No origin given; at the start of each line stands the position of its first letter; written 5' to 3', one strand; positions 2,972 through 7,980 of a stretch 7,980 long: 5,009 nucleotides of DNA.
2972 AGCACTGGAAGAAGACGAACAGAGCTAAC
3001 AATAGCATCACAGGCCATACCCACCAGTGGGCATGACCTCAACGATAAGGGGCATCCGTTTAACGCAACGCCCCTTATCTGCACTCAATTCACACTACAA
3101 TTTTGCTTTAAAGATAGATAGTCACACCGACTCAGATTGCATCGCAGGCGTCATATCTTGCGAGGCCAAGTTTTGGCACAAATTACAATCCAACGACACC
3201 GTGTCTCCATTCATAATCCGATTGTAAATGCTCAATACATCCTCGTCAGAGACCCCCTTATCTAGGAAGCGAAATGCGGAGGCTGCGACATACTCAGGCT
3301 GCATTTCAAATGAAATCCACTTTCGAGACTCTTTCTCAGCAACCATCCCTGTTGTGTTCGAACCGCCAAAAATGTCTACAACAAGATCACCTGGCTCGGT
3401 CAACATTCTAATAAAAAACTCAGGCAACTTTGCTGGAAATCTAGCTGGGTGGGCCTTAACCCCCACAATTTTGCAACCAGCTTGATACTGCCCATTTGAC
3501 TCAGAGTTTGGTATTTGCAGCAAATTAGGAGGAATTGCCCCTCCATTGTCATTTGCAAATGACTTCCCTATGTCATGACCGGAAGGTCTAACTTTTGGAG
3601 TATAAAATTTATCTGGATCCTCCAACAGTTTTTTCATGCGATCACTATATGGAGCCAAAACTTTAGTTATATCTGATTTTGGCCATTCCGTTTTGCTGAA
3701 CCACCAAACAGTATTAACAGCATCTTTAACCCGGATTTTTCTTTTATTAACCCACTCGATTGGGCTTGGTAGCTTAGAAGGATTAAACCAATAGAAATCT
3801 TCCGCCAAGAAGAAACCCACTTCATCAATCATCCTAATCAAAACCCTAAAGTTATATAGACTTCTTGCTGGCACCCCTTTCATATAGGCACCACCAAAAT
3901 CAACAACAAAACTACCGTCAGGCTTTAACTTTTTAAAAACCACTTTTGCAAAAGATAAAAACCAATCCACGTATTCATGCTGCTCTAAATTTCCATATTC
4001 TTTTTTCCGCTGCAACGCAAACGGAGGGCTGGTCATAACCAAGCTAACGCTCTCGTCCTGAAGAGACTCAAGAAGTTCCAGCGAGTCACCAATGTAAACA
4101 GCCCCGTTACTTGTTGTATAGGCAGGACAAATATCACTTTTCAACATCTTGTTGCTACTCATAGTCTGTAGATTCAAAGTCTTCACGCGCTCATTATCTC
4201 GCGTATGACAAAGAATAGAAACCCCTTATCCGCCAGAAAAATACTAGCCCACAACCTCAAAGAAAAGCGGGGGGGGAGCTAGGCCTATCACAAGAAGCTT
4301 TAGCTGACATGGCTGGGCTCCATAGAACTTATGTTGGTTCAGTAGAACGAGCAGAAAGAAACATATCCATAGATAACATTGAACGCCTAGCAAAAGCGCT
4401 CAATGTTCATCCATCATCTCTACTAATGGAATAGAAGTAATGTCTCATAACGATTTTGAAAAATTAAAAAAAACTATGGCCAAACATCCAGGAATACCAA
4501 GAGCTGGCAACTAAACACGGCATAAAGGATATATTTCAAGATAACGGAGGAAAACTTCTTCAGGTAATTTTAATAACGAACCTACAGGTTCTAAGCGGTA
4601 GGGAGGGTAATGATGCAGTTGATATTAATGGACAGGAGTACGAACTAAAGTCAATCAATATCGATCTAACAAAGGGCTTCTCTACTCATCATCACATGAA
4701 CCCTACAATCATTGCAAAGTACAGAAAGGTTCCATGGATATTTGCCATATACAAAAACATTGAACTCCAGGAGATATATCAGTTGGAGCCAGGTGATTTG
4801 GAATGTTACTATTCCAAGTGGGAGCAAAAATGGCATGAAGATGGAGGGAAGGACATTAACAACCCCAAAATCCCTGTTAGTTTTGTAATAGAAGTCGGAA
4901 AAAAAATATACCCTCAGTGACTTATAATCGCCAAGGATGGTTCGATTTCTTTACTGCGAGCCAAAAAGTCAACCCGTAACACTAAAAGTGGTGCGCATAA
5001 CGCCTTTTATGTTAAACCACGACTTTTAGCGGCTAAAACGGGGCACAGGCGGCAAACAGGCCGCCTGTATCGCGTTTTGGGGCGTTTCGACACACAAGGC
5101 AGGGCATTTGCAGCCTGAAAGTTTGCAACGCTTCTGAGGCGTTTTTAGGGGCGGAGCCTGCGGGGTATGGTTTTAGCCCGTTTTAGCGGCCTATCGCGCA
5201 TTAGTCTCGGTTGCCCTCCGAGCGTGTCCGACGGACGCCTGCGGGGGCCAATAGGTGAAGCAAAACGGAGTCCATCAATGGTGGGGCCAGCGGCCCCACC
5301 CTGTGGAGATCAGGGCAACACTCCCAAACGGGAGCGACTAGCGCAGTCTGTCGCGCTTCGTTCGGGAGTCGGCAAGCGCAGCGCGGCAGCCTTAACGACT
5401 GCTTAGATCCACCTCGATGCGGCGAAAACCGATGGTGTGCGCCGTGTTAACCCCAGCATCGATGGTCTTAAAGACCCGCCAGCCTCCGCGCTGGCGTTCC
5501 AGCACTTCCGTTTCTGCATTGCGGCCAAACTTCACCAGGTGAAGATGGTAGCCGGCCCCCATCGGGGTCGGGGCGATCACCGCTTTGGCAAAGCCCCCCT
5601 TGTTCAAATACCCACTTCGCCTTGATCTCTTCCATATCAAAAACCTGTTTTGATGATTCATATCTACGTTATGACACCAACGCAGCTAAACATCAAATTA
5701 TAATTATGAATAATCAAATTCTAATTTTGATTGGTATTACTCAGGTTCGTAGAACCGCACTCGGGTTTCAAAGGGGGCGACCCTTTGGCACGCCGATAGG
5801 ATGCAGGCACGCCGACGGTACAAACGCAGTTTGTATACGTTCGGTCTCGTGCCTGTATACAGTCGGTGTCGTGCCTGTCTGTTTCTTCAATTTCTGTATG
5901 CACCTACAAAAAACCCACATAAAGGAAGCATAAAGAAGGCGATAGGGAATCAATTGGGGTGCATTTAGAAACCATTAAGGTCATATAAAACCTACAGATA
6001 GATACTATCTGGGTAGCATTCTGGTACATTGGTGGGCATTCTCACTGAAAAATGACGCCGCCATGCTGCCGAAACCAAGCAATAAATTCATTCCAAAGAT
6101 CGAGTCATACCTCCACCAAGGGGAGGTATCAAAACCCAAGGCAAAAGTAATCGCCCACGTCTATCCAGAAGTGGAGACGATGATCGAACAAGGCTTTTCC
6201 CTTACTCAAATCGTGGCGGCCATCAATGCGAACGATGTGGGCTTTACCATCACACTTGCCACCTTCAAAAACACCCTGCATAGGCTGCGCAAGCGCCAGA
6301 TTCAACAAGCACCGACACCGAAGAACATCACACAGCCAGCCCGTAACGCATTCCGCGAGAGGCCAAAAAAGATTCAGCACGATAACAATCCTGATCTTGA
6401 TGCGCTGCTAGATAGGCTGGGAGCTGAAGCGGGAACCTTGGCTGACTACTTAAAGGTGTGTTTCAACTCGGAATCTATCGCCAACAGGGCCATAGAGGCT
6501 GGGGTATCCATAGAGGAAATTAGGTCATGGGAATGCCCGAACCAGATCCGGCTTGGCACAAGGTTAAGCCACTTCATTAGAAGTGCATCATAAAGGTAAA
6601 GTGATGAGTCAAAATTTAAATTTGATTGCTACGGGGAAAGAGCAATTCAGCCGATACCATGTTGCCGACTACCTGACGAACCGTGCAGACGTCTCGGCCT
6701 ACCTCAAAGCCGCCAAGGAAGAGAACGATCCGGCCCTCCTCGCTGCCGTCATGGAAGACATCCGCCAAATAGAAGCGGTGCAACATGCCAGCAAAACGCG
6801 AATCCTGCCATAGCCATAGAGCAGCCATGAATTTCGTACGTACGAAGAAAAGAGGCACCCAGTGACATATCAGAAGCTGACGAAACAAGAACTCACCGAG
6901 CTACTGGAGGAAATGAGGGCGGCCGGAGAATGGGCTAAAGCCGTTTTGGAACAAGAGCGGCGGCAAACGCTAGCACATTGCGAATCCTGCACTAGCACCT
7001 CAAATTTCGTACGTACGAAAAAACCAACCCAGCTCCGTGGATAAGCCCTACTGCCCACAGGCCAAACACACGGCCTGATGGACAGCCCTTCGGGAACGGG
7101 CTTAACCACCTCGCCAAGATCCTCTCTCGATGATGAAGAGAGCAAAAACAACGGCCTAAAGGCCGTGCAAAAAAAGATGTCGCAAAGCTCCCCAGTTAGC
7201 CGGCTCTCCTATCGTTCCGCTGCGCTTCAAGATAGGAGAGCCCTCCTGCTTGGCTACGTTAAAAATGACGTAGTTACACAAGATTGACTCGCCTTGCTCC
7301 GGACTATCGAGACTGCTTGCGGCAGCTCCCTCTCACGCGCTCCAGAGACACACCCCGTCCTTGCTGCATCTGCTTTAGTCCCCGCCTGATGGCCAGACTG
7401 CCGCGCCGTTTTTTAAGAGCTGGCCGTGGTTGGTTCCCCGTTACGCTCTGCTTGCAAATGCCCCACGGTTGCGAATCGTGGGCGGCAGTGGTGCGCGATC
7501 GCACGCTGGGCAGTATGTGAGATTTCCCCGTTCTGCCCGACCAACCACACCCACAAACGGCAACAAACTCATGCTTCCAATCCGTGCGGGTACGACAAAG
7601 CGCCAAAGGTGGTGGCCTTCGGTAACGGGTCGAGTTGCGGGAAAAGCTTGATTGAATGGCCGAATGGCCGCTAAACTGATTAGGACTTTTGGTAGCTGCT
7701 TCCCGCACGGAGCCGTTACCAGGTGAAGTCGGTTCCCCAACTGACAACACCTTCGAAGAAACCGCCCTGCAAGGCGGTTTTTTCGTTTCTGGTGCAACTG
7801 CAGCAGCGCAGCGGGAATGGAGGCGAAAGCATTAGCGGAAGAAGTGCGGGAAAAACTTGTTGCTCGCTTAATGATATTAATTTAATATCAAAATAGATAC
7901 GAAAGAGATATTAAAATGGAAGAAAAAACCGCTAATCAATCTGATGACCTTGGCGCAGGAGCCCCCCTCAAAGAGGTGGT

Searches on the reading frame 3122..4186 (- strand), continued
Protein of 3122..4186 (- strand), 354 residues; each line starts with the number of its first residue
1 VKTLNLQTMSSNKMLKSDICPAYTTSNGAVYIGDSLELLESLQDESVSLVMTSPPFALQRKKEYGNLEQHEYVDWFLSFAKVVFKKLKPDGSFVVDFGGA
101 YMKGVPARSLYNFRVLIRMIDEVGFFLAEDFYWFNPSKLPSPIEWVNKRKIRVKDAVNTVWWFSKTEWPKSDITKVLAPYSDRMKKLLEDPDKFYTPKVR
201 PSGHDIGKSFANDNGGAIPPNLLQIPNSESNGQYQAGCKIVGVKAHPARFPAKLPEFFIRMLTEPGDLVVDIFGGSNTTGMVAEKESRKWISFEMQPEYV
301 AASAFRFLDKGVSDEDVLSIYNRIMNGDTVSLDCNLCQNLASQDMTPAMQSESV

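Call 33: find_encoding_contigs(protein=window:3122-4147:-, flank=8000, max_places=10)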
Protein window:3122-4147:- (341 aa): 19 contigs read that carry it; 10 places shown.
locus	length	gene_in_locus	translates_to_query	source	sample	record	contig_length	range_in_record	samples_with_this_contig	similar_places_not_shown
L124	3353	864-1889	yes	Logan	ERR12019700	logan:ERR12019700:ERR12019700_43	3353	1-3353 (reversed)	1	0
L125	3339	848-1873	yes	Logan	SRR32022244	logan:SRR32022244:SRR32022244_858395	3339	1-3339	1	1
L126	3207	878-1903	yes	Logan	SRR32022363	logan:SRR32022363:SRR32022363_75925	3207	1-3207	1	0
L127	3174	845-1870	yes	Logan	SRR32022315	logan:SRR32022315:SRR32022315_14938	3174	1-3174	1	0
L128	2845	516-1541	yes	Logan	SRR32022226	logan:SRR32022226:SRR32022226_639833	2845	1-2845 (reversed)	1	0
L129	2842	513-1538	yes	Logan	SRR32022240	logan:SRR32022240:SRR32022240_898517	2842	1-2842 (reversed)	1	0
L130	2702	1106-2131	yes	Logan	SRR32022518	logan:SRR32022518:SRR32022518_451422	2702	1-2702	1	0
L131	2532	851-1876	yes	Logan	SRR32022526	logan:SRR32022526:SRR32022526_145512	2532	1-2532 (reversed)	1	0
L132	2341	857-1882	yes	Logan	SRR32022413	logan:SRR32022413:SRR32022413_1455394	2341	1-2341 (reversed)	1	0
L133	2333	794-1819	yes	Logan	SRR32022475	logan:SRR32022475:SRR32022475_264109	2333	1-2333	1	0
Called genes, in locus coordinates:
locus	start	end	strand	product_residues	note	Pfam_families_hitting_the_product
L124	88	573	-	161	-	PF09225:Endonuc-PvuII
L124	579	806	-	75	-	PF13560:HTH_31, PF01381:HTH_3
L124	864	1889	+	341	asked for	PF01555:N6_N4_Mtase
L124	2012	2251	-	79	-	-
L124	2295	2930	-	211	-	PF07015:VirC1 (weak), PF09140:MipZ (faint), PF13614:AAA_31 (weak)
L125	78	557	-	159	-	PF09225:Endonuc-PvuII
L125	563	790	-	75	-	PF13560:HTH_31, PF01381:HTH_3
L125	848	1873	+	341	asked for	PF01555:N6_N4_Mtase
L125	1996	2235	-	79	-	-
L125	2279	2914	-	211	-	PF07015:VirC1 (weak), PF09140:MipZ (faint), PF13614:AAA_31 (weak)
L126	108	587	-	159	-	PF09225:Endonuc-PvuII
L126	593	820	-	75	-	PF13560:HTH_31, PF01381:HTH_3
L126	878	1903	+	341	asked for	PF01555:N6_N4_Mtase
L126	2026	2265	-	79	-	-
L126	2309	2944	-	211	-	PF07015:VirC1 (weak), PF09140:MipZ (faint), PF13614:AAA_31 (weak)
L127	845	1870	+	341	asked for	PF01555:N6_N4_Mtase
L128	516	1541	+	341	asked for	PF01555:N6_N4_Mtase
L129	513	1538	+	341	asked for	PF01555:N6_N4_Mtase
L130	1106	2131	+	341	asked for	PF01555:N6_N4_Mtase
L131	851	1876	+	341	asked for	PF01555:N6_N4_Mtase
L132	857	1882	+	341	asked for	PF01555:N6_N4_Mtase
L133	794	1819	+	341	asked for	PF01555:N6_N4_Mtase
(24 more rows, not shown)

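Call 41: search_protein_families(library=pfam, proteins=[window:3122-4186:-], max_evalue=0.01)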
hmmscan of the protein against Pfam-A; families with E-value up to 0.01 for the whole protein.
window:3122-4186:- (354 aa): 1 family
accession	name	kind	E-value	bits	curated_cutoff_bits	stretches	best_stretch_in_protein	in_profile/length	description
PF01555.25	N6_N4_Mtase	-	1e-47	163.4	26.7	1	47-303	1-219/221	DNA methylase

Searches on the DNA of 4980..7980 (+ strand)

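Call 6: search_dna_similar(query=window:4980-7980:+, collection=plasmids, mode=near, max_rows=25)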
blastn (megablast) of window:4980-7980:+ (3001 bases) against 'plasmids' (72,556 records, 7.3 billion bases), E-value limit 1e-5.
Records with a match: 532; places in all: 585; records where one place covers at least 80% of the query: 2.
Best place of each record, by identity: 95-99% 214; 90-95% 57; 80-90% 255; 60-80% 6.
By first word of the organism name: Escherichia 164; Klebsiella 160; Aeromonas 136; Salmonella 33; uncultured 10; Edwardsiella 6; Citrobacter 5; Shigella 5; Enterobacter 4; Raoultella 3; and 6 more.
By predicted mobility (MOB-suite, as given by PLSDB): mobilizable 295; non-mobilizable 224; conjugative 13.
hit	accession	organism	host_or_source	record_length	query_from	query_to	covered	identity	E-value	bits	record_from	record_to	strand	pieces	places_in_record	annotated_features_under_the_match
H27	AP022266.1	Aeromonas veronii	-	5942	80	2814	91%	94.0%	0e+0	4129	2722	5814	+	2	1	hypothetical protein (x3)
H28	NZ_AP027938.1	Aeromonas veronii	Channa striata,intestinal contents of ...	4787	82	2812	80%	92.4%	0e+0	3436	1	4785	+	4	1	hypothetical protein (x4)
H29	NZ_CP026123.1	Aeromonas sp. ASNIH5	-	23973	6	2016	67%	94.0%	0e+0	3007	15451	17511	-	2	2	hypothetical protein (x3)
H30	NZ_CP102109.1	Aeromonas veronii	-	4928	10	2812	67%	93.1%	0e+0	2943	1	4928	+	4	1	quinolone resistance pentapeptide repeat protein QnrS2 | qnrS2: quinolone resistance pentapeptide repeat protein QnrS2 | hypothetical protein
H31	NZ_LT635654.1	Aeromonas caviae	-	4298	82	2813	65%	93.3%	0e+0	2861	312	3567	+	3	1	type II toxin-antitoxin system HicB family antitoxin | hypothetical protein (x2) | type II toxin-antitoxin system HicA family toxin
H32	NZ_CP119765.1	Aeromonas hydrophila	Aquatic animal,pure culture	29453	80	2813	63%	92.8%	0e+0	2717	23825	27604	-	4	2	hypothetical protein (x3) | plasmid replication protein RepB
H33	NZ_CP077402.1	Aeromonas sp. FDAARGOS 1410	-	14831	80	2810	62%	93.0%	0e+0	2717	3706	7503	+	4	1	hypothetical protein (x3) | plasmid replication protein RepB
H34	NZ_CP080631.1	Aeromonas veronii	Homo sapiens,feces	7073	240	3001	58%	94.2%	0e+0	2647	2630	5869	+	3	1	ParA family protein | hypothetical protein (x2) | molecular chaperone GroEL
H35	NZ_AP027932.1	Aeromonas dhakensis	-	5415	11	2813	57%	94.1%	0e+0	2576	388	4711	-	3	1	quinolone resistance pentapeptide repeat protein QnrS2 | qnrS2: quinolone resistance pentapeptide repeat protein QnrS2 | hypothetical protein (x2)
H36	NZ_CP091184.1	Aeromonas caviae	-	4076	7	2809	57%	93.6%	0e+0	2529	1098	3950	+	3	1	ProQ/FINO family protein | plasmid replication protein RepB | hypothetical protein | helix-turn-helix domain-containing protein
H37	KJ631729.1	uncultured bacterium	-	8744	12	2813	54%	91.9%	0e+0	2244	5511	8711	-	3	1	parE: toxin | repB: Plasmid replication protein | parD: antitoxin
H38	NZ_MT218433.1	Aeromonas hydrophila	-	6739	13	2651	52%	93.9%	0e+0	2363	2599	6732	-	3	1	quinolone resistance pentapeptide repeat protein QnrS2 | qnrS2: quinolone resistance pentapeptide repeat protein QnrS2 | hypothetical protein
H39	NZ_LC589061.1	Klebsiella quasipneumoniae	-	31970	13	2651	50%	94.2%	0e+0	2263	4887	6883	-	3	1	plasmid replication protein RepB | hypothetical protein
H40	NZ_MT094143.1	Aeromonas sp.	-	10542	240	2650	48%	92.2%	0e+0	2151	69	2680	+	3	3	hypothetical protein (x2)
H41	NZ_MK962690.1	Aeromonas hydrophila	-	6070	413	2813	48%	93.0%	0e+0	2081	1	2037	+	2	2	hypothetical protein (x3)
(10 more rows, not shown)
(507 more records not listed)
